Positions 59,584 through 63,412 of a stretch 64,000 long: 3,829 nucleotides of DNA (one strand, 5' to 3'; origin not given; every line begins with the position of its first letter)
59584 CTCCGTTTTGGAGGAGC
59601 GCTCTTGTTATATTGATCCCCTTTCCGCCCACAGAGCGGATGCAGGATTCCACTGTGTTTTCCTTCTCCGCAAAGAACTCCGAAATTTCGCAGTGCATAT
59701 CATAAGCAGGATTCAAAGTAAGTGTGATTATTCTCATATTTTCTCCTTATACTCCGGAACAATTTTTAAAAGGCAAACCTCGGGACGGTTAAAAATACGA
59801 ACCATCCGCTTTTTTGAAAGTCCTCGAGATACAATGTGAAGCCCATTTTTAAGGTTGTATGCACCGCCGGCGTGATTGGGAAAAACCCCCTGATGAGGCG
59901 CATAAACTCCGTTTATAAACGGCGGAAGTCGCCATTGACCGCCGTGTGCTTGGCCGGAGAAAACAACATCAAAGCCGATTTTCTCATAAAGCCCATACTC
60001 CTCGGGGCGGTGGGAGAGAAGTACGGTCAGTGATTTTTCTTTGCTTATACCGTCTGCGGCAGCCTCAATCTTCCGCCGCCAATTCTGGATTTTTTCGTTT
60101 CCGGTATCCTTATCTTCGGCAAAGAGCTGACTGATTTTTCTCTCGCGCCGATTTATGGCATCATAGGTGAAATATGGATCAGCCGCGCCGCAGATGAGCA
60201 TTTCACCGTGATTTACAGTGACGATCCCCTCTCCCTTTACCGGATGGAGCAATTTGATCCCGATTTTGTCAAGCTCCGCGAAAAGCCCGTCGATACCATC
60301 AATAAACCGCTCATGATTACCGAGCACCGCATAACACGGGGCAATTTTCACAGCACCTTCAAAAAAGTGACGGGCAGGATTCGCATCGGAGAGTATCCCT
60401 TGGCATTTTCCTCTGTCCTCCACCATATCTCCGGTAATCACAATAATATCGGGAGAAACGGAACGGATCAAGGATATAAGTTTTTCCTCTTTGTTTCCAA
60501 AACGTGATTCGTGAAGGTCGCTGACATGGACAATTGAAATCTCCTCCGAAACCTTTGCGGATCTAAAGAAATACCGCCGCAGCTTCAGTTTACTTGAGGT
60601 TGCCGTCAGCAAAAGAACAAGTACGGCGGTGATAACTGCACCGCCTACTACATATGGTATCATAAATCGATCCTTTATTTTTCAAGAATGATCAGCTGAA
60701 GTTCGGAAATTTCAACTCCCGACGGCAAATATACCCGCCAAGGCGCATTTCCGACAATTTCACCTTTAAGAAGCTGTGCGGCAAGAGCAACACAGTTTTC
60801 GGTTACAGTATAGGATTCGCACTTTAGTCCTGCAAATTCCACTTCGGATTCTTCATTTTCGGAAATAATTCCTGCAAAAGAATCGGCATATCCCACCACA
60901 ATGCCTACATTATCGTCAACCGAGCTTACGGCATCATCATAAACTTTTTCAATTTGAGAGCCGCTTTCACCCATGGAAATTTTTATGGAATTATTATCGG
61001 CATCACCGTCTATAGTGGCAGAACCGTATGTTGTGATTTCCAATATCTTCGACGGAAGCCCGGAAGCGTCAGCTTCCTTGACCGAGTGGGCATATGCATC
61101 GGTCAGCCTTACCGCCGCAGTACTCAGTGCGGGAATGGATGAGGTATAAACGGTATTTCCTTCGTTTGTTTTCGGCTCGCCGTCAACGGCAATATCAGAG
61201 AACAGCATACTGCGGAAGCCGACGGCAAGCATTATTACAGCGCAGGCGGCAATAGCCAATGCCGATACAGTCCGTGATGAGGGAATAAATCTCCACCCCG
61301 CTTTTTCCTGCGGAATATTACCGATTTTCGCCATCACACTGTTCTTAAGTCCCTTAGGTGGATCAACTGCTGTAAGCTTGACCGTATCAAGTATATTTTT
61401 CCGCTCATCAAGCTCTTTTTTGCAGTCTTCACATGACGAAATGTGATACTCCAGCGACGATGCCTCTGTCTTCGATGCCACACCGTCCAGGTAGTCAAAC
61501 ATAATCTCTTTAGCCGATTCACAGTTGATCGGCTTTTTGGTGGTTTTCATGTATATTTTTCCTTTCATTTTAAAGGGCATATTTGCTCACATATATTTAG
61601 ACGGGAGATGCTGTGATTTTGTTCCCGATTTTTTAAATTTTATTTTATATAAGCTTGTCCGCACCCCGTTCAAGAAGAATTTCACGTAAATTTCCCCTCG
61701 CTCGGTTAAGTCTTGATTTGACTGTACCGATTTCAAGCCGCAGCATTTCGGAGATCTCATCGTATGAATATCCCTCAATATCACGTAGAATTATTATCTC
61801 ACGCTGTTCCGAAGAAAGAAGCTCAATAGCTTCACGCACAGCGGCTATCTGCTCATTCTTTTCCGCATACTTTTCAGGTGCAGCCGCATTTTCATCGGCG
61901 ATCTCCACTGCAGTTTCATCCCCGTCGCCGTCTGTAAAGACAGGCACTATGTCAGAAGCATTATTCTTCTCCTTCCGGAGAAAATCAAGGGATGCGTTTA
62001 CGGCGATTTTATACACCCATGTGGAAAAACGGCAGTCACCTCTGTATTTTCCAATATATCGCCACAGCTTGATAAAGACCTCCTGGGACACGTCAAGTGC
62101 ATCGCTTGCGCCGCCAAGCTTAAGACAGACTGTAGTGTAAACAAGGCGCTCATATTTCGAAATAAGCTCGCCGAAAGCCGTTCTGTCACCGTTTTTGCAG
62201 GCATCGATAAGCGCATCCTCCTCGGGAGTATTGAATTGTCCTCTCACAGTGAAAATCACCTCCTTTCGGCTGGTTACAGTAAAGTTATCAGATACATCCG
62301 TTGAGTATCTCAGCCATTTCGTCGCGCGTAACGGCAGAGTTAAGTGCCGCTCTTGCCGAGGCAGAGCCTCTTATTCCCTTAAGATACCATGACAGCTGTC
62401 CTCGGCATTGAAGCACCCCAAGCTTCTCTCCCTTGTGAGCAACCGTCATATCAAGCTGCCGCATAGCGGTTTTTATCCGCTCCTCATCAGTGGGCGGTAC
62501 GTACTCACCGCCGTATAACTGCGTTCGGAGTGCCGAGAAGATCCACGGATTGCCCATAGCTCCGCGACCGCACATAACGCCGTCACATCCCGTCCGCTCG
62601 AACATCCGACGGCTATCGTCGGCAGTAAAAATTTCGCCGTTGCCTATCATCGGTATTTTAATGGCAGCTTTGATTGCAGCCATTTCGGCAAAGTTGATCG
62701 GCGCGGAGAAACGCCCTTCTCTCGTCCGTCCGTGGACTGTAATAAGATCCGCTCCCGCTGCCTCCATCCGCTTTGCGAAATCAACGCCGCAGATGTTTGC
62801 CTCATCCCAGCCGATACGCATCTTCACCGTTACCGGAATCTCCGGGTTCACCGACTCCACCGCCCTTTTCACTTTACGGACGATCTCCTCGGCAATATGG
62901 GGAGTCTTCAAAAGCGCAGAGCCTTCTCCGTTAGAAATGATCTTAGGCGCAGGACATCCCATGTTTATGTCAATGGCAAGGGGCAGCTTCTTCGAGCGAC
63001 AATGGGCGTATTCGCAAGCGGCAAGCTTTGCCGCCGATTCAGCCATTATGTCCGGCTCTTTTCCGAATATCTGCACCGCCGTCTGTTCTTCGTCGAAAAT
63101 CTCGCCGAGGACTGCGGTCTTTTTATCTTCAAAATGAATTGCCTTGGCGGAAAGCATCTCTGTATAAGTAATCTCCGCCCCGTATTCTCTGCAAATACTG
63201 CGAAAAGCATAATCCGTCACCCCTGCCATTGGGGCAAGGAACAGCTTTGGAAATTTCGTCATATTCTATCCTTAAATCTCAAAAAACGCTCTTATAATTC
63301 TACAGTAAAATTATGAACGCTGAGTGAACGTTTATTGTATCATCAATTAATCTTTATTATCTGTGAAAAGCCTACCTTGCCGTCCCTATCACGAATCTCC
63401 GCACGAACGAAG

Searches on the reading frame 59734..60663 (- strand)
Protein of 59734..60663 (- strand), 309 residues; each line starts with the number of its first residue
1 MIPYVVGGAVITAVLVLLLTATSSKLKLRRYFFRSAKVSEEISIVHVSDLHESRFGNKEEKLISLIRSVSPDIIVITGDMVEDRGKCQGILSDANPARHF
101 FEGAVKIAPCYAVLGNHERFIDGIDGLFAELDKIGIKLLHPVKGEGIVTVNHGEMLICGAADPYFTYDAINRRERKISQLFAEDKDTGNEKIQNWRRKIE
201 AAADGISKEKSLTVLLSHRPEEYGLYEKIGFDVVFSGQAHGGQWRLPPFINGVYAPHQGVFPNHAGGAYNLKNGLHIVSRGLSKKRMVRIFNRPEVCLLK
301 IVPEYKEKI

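Call 52: search_protein_families(library=pfam, proteins=[window:59734-60663:-], max_evalue=0.001)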
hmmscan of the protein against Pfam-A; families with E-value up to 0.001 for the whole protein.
window:59734-60663:- (309 aa): 3 families
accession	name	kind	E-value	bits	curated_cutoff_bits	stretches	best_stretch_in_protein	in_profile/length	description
PF00149.33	Metallophos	-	4.4e-12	47.3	21.5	1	43-236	2-185/191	Calcineurin-like phosphoesterase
PF12850.12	Metallophos_2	-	4.1e-05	24.1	27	1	43-127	2-60/154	Calcineurin-like phosphoesterase superfamily domain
PF14582.11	Metallophos_3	-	0.00051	19.9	28.2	1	44-139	8-93/259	Metallophosphoesterase, calcineurin superfamily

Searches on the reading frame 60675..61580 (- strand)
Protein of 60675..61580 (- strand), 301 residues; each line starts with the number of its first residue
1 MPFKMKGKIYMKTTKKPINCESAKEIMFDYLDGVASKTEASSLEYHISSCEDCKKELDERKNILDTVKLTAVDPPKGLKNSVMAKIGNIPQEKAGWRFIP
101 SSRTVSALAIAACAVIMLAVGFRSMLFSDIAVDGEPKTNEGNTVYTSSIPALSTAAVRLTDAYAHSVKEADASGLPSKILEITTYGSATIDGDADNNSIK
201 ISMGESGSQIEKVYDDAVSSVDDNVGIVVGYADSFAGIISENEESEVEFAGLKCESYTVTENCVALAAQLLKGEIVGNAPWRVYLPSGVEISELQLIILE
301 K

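Call 52: search_protein_families(library=pfam, proteins=[window:60675-61580:-], max_evalue=0.001)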
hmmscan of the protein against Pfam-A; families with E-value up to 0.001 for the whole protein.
window:60675-61580:- (301 aa): 1 family
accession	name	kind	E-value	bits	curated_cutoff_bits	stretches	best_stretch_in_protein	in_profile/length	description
PF13490.11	zf-HC2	-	2.7e-07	31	22.2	1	20-53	1-34/35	Putative zinc-finger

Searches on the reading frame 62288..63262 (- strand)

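Call 52: search_protein_families(library=pfam, proteins=[window:62288-63262:-], max_evalue=0.001)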
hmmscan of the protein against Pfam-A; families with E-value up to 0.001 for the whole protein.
window:62288-63262:- (324 aa): 1 family
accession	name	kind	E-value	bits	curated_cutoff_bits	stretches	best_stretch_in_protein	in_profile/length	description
PF01207.24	Dus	-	1.4e-84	284.3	20.4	1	9-319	2-301/311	Dihydrouridine synthase (Dus)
